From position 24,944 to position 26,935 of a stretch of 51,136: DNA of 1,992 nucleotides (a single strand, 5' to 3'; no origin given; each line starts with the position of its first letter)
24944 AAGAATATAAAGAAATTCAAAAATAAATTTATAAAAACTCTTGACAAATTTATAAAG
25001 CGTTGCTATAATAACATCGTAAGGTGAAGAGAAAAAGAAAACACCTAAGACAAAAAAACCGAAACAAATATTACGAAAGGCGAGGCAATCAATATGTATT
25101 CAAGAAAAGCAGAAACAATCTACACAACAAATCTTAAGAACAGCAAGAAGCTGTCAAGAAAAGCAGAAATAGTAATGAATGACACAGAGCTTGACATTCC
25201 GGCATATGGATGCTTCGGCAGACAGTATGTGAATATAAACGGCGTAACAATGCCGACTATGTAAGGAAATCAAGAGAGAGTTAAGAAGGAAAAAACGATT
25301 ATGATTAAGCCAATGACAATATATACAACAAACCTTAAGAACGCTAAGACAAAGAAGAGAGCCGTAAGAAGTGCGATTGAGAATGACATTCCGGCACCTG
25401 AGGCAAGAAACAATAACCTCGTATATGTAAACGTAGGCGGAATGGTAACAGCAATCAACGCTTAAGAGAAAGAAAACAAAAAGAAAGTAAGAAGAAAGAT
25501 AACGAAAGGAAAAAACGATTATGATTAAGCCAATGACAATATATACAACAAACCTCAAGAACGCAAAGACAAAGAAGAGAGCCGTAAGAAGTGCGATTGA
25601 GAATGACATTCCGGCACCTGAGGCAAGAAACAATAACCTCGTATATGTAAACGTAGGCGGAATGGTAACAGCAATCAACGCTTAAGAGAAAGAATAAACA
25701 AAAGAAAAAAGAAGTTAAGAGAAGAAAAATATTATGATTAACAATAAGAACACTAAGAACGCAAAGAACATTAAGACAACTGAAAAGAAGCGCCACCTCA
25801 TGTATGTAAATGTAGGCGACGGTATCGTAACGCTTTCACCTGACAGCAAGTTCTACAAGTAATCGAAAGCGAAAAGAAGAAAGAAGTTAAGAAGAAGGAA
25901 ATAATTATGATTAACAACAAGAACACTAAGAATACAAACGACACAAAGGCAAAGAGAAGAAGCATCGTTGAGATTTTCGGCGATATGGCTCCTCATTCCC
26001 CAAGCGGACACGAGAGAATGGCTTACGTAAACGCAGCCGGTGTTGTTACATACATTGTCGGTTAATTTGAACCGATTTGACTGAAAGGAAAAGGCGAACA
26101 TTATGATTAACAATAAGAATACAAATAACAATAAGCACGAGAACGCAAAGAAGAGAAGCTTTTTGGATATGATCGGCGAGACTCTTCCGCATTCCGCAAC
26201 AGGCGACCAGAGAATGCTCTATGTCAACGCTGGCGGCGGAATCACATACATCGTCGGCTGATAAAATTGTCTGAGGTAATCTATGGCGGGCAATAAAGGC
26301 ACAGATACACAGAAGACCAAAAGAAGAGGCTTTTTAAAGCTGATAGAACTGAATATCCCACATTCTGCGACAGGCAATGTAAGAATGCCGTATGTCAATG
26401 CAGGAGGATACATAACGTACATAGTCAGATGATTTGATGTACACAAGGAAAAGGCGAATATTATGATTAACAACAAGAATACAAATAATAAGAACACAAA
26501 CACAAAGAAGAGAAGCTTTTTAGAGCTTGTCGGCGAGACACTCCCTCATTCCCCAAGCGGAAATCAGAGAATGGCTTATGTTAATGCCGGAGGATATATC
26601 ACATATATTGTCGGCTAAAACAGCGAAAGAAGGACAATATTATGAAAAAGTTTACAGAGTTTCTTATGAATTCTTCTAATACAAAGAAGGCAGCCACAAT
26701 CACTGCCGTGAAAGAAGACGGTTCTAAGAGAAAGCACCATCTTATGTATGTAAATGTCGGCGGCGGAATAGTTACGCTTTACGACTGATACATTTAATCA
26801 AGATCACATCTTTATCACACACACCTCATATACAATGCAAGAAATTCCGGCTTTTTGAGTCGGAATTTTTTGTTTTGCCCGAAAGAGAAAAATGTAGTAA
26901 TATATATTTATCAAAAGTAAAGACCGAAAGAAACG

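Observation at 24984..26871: Nine-gene array of 42-56-aa peptides with Lys/Asn-rich leaders and an invariant YVN-x-G-G core (RiPP-precursor-like), with no maturase nearby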

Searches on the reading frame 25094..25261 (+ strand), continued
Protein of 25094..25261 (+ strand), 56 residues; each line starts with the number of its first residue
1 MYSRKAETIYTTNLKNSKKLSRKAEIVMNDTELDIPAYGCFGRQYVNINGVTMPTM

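Call 78: search_protein_families(library=pfam, proteins=[L037:5401-6759:+, L037:7473-8900:+, L039:7292-8635:+, L039:6414-6857:+, L043:5418-6482:+, L043:7912-9189:-, L042:5631-6818:+, L042:7293-8876:-, L039:4302-5579:-], max_evalue=0.00001)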
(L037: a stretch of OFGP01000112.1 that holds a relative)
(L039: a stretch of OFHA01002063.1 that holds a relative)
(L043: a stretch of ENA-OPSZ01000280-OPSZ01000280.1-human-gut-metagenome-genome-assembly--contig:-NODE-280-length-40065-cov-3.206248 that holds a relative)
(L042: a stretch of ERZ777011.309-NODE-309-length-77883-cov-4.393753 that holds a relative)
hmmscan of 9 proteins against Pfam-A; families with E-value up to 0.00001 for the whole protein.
L037:5401-6759:+ (452 aa): 2 families
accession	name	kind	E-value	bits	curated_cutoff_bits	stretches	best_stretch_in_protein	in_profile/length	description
PF01554.23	MatE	-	8.7e-56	188.5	24.9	2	28-188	1-160/161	MatE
PF03023.19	MurJ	-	3.6e-06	26.3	27.4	1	26-258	203-436/451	Lipid II flippase MurJ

L037:7473-8900:+ (475 aa): 1 family
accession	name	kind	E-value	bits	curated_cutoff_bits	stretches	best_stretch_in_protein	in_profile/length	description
PF01554.23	MatE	-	3.4e-43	147.6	24.9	2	37-200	1-161/161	MatE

L039:7292-8635:+ (447 aa): 2 families
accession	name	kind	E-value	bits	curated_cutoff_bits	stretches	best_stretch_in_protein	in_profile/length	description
PF01554.23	MatE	-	4.1e-54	183.1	24.9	2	20-180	1-160/161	MatE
PF03023.19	MurJ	-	6.8e-06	25.4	27.4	1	19-249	204-435/451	Lipid II flippase MurJ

L039:6414-6857:+ (147 aa): 1 family
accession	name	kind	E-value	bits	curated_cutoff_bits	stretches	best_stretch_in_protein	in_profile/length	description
PF00011.27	HSP20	-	4e-22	78.7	20.8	1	40-145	1-101/102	Hsp20/alpha crystallin family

L043:5418-6482:+ (354 aa): 4 families
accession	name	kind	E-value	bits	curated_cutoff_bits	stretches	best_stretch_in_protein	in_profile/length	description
PF13377.12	Peripla_BP_3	-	2.3e-31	109.5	26.5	1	180-347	1-167/167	Periplasmic binding protein-like domain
PF00532.27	Peripla_BP_1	-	1.3e-15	58.1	22.2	1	85-313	14-253/281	Periplasmic binding proteins and sugar binding domain of LacI family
PF00356.27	LacI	-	2.1e-08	34.3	27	1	4-44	3-43/46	Bacterial regulatory proteins, lacI family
PF13407.12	Peripla_BP_4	-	7.3e-06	26.2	35.1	0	141-290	71-220/258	Periplasmic binding protein domain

L043:7912-9189:- (425 aa): 2 families
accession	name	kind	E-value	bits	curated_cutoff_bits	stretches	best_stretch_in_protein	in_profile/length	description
PF06838.17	Met_gamma_lyase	-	1.4e-172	574.3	24.2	1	15-417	3-404/405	Methionine gamma-lyase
PF01053.26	Cys_Met_Meta_PP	-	3e-10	39.7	27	1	67-250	52-212/381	Cys/Met metabolism PLP-dependent enzyme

L042:5631-6818:+ (395 aa): 4 families
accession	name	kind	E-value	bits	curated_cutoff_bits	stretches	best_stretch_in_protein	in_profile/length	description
PF07690.21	MFS_1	-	1.3e-43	149.7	33.4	2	19-265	2-247/347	Major Facilitator Superfamily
PF00083.30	Sugar_tr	-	1.4e-09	37.8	22.3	1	46-189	44-193/452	Sugar (and other) transporter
PF13347.12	MFS_2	-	3e-07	29.8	27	1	12-129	223-342/427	MFS/sugar transport protein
PF12832.13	MFS_1_like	-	1.3e-06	28.1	25.2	1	6-143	205-343/373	MFS_1 like family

L042:7293-8876:- (527 aa): 3 families
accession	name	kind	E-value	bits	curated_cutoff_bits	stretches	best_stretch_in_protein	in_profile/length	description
PF00005.33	ABC_tran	-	7.6e-36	124.2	25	2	343-486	3-137/137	ABC transporter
PF02463.25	SMC_N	-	2.6e-13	50.3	40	1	9-189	114-212/220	RecF/RecN/SMC N terminal domain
PF13304.12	AAA_21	-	6.6e-07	30.1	27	0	113-179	231-304/304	AAA domain, putative AbiEii toxin, Type IV TA system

L039:4302-5579:- (425 aa): 1 family
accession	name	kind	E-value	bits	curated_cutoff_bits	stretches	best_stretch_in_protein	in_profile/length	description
PF07553.16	Lipoprotein_Ltp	-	4.8e-21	75.1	23.2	2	375-420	1-47/48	Host cell surface-exposed lipoprotein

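Call 82: search_protein_families(library=ncbifam, proteins=[L019:2179-2940:-], max_evalue=0.001)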
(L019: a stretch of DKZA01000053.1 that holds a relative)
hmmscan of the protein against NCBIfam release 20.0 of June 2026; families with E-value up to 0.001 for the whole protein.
L019:2179-2940:- (253 aa): 32 families (the best 25 are shown)
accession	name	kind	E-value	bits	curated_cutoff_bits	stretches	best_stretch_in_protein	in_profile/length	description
TIGR04094.1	adjacent_YSIRK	equivalog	1.8e-37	129.2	200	1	35-242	173-383/383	YSIRK-targeted surface antigen transcriptional regulator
NF047788.1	TransRegPocR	equivalog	7.1e-22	78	500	1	133-247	179-293/296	transcriptional regulator PocR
NF047455.1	TF_Staph_AryK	equivalog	1.7e-19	69.5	850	1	122-248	136-262/759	transcriptional regulator AryK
NF007860.0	PRK10572.1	equivalog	2.2e-19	69.4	208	1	133-247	173-287/292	arabinose operon transcriptional regulator AraC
NF007693.0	PRK10371.1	equivalog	2.2e-14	53.4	253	1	145-243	200-298/309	transcriptional regulator MelR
NF012144.2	ramA_TF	equivalog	4.4e-14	52.8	180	1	147-244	9-106/108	RamA family antibiotic efflux transcriptional regulator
NF007584.0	PRK10219.1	equivalog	1e-12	48.4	174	1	148-244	10-106/107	superoxide response transcriptional regulator SoxS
NF007243.0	PRK09685.1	equivalog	1.1e-12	48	199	1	109-245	163-302/303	transcriptional regulator FeaR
NF006902.0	PRK09393.1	equivalog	3.3e-12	46.2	425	1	146-246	223-323/327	transcriptional regulator FtrA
NF010026.0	PRK13501.1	equivalog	4.5e-12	45.7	363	1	154-248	187-281/290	HTH-type transcriptional activator RhaR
NF052371.1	TransRegGbdRPseu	equivalog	9.2e-12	44.7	480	1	149-246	231-328/365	choline metabolism transcriptional regulator GbdR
NF049932.1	TranspRegBtr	equivalog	1e-11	44.1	900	1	110-244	134-265/531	bacillibactin transport transcriptional regulator Btr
NF010028.0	PRK13503.1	equivalog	5.2e-11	42.5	288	1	115-245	144-273/278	HTH-type transcriptional activator RhaS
NF012228.1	RobA_TF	equivalog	8.5e-11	41.9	380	1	149-243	9-103/286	MDR efflux pump AcrAB transcriptional activator RobA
NF011701.0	PRK15121.1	equivalog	4.9e-10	39.4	426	1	149-243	11-105/289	MDR efflux pump AcrAB transcriptional activator RobA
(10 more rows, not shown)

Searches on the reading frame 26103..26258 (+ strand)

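Call 3: search_protein_families(library=ncbifam, proteins=[window:26103-26258:+], max_evalue=10)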
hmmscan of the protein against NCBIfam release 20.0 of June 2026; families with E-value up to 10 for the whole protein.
seq(52 aa): 0 families

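Call 4: search_protein_families(library=pfam, proteins=[window:26103-26258:+], max_evalue=10)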
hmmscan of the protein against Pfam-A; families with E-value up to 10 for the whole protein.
seq(52 aa): 1 family
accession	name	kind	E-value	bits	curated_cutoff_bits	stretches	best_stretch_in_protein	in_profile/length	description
PF22038.1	PRC2_EED_ins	-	0.74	10.3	27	1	3-21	85-103/146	Polycomb protein EED insertion domain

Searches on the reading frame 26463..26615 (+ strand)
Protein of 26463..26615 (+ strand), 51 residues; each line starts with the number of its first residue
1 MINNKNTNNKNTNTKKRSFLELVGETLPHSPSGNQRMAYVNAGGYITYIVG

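Call 3: search_protein_families(library=ncbifam, proteins=[window:26463-26615:+], max_evalue=10)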
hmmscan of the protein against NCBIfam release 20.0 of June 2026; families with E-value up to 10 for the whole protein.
seq(51 aa): 0 families

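Call 4: search_protein_families(library=pfam, proteins=[window:26463-26615:+], max_evalue=10)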
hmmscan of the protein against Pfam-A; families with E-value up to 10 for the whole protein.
seq(51 aa): 0 families

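Call 7: find_homologous_proteins(query=A1, max_evalue=0.01)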
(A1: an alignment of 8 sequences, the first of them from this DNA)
Query A1 (8 sequences) (51 aa, profile of the alignment): 25 proteins with E <= 0.01 among 254 candidates.
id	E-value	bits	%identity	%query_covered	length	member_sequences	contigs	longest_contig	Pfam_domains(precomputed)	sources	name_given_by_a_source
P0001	1.5e-23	100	91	69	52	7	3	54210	-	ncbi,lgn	-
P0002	2.1e-23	100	90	100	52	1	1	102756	-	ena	-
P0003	5.5e-23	99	100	100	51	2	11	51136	-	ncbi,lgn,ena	-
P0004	6.9e-23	98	73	80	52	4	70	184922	-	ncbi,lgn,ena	-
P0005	1.0e-22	98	96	100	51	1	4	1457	-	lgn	-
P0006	5.3e-22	95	78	100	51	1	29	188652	-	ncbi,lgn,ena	-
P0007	9.5e-22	95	76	75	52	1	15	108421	-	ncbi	-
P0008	2.1e-21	93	63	75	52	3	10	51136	-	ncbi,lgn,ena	-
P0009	4.7e-21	92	68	75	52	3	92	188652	-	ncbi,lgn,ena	-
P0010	1.2e-17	81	42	84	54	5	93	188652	-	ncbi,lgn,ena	-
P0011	5.8e-17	79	56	98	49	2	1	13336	-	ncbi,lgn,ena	-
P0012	4.4e-15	73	56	98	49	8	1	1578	-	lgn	-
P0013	4.4e-15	73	37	84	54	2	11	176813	-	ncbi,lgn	-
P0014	4.5e-13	67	54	90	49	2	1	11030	-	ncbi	-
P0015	8.5e-13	66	31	75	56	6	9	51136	-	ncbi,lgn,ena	-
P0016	1.7e-8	52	31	88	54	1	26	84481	-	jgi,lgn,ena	jgi:hypothetical protein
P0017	8.5e-8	50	60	67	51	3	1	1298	-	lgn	-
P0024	6.9e-3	34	25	55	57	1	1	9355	-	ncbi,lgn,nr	ncbi:MAG: hypothetical protein Q4C42_11030 [Clostridia bacterium]|nr:hypothetical protein [Clostridi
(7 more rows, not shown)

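Call 10: find_encoding_contigs(protein=P0016, flank=10000, max_places=6)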
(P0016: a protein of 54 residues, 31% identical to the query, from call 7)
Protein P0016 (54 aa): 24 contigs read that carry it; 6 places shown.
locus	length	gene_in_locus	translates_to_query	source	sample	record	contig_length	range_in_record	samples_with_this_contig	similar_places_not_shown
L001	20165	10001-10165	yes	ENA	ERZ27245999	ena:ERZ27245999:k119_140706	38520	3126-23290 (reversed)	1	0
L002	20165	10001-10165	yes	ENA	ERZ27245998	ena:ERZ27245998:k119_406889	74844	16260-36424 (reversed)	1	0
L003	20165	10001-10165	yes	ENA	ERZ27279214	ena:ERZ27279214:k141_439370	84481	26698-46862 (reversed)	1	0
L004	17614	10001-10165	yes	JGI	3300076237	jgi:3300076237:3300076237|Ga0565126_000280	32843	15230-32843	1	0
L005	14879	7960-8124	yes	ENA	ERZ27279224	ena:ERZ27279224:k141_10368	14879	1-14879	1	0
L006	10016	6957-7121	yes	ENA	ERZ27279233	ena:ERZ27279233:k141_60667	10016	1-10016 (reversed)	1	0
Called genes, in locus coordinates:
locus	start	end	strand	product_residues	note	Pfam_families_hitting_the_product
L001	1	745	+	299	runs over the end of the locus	PF08032:SpoU_sub_bind, PF00588:SpoU_methylase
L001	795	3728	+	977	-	-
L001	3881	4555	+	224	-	PF19700:DUF6198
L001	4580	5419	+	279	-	PF00149:Metallophos, PF12850:Metallophos_2 (weak)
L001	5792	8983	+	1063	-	PF00133:tRNA-synt_1, PF01406:tRNA-synt_1e (faint), PF09334:tRNA-synt_1g (weak), PF08264:Anticodon_1, PF19302:DUF5915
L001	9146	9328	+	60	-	-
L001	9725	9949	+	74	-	-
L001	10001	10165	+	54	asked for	-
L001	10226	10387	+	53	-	-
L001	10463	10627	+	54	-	-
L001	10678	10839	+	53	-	-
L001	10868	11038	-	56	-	-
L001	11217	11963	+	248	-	PF04445:SAM_MT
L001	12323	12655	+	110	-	PF01638:HxlR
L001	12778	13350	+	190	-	-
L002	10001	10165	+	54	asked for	-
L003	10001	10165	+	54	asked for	-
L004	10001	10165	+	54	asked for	-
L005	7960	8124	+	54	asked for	-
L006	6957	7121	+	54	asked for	-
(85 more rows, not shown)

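Call 11: find_encoding_contigs(protein=P0024, flank=10000, max_places=4)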
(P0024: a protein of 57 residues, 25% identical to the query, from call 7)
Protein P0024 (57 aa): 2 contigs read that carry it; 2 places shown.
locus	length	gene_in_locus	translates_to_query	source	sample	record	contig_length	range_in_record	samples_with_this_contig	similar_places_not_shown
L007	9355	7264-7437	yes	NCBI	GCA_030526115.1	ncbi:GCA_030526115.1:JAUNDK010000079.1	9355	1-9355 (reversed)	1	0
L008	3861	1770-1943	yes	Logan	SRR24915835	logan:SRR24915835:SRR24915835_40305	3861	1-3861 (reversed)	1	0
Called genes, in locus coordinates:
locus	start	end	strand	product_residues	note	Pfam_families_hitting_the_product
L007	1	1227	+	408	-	PF00205:TPP_enzyme_M, PF02775:TPP_enzyme_C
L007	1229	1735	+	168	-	PF01842:ACT, PF22629:ACT_AHAS_ss, PF13710:ACT_5, PF10369:ALS_ss_C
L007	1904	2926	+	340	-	PF02826:2-Hacid_dh_C (weak), PF03446:NAD_binding_2 (weak), PF03807:F420_oxidored (weak), PF07991:KARI_N, PF01450:KARI_C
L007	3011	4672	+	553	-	PF00920:ILVD_EDD_N, PF24877:ILV_EDD_C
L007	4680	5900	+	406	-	PF05673:DUF815, PF13191:AAA_16 (faint), PF00004:AAA (weak)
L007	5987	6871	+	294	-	PF00756:Esterase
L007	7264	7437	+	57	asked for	-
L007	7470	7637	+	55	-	-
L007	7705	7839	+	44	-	-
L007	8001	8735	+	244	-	PF04445:SAM_MT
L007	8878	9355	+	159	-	PF00072:Response_reg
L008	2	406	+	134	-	?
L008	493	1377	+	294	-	PF00756:Esterase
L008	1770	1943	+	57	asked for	-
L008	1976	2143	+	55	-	-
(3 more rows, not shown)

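Call 19: find_encoding_contigs(protein=P0017, flank=10000, max_places=4)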
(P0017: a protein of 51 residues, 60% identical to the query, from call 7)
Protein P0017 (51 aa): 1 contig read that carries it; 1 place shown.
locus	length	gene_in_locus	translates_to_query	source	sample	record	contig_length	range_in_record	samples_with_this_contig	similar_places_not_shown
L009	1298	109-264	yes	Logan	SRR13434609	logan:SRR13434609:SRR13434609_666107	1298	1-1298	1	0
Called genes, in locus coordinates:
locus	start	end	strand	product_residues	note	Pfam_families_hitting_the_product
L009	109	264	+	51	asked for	-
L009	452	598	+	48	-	-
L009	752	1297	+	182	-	?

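Call 20: find_encoding_contigs(protein=P0013, flank=10000, max_places=5)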
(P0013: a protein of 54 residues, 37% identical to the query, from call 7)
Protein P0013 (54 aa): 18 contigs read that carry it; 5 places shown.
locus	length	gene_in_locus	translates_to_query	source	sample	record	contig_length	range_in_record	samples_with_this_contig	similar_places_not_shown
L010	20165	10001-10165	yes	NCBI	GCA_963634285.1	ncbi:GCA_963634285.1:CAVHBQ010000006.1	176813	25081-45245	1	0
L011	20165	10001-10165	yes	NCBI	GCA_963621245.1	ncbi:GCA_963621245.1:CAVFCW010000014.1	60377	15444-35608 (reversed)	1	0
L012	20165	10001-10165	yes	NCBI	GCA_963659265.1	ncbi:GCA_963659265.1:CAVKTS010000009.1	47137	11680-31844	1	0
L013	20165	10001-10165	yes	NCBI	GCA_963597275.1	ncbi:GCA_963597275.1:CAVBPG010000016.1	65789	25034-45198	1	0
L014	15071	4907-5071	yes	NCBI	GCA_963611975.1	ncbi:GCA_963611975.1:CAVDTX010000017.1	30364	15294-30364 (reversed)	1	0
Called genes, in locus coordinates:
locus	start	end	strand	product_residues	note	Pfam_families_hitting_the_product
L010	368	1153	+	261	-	PF08032:SpoU_sub_bind, PF00588:SpoU_methylase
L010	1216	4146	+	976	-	-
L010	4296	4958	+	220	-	PF19700:DUF6198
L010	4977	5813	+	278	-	PF00149:Metallophos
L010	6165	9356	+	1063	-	PF00133:tRNA-synt_1, PF01406:tRNA-synt_1e (faint), PF09334:tRNA-synt_1g (weak), PF08264:Anticodon_1, PF19302:DUF5915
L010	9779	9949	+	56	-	-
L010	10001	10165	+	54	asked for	-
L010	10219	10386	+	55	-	-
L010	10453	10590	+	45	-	-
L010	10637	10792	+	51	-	-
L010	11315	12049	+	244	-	PF04445:SAM_MT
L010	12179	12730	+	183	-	-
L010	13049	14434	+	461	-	-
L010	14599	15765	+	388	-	-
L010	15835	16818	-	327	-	PF16654:DAPDH_C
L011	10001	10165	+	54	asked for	-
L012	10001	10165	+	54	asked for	-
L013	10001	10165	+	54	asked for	-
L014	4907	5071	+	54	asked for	-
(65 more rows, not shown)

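Call 26: search_protein_representatives(alignment_id=A2)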
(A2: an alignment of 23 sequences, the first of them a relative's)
Query: 23 sequences, 52 profile positions. Proteins with E-value up to 0.001 (for the whole library): 7; up to 1e-10: 4; up to 1e-30: 0. The best 7 are listed.
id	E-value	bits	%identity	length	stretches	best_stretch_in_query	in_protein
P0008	3.3e-20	87.9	-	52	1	1-52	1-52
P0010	3.5e-17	78.3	-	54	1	1-51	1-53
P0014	4.9e-17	77.8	-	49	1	1-52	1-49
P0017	1.1e-14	70.2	-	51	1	1-52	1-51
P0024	3.4e-10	55.9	-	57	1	2-51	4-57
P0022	1.5e-08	50.7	-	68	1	1-52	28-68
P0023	1.8e-04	37.6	-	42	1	1-50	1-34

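Call 48: search_solved_structures(query=A2, max_evalue=10)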
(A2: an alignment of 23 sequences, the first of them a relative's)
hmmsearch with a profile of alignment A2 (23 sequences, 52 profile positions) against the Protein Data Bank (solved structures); distinct sequences matched with E-value up to 10: 0.

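Call 49: search_protein_families(library=phrogs, proteins=[window:26463-26615:+], max_evalue=1)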
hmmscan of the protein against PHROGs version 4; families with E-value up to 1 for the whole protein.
seq(51 aa): 1 family
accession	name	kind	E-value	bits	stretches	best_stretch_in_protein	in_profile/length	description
phrog_13919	-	unknown function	0.076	14.5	1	14-40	13-38/78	-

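Call 50: search_protein_families(library=padloc, proteins=[window:26463-26615:+], max_evalue=1)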
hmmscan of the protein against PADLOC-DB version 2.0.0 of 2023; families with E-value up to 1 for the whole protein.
seq(51 aa): 0 families

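Call 69: predict_structure(alignment_id=A2)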
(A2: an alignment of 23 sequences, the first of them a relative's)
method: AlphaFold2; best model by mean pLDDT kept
length: 51 residues; sequences in the alignment: 23
mean_pLDDT: 54.5   pTM: 0.16
mean pLDDT of the five models: 54.5, 53.5, 53.2, 52.4, 52.4
residues with pLDDT >= 90: 0; 70-90: 0; 50-70: 44; < 50: 7
segments of 3 or more residues with pLDDT < 50: none
pLDDT, mean of each block of 10 residues (from residue 1): 52 57 56 55 54 45
secondary structure, 60 per line:
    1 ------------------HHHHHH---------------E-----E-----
elements in order: H19-24

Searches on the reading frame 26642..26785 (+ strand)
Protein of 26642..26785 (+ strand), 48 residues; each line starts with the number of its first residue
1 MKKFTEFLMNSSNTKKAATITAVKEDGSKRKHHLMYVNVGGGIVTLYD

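Call 3: search_protein_families(library=ncbifam, proteins=[window:26642-26785:+], max_evalue=10)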
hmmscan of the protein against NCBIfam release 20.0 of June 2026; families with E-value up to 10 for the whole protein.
seq(48 aa): 0 families

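Call 4: search_protein_families(library=pfam, proteins=[window:26642-26785:+], max_evalue=10)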
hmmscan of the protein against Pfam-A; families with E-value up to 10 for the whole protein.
seq(48 aa): 1 family
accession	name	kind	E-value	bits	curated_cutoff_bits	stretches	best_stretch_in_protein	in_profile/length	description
PF03406.18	Phage_fiber_2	-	0.029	14.4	22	1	9-25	14-30/42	Phage tail fibre repeat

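Call 49: search_protein_families(library=phrogs, proteins=[window:26642-26785:+], max_evalue=1)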
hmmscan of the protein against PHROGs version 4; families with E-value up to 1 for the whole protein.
seq(48 aa): 1 family
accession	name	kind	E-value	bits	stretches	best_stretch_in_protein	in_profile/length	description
phrog_24755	-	unknown function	0.2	12.6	1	5-30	27-50/65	-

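Call 50: search_protein_families(library=padloc, proteins=[window:26642-26785:+], max_evalue=1)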
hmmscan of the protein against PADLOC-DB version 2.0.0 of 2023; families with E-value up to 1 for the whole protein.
seq(48 aa): 0 families
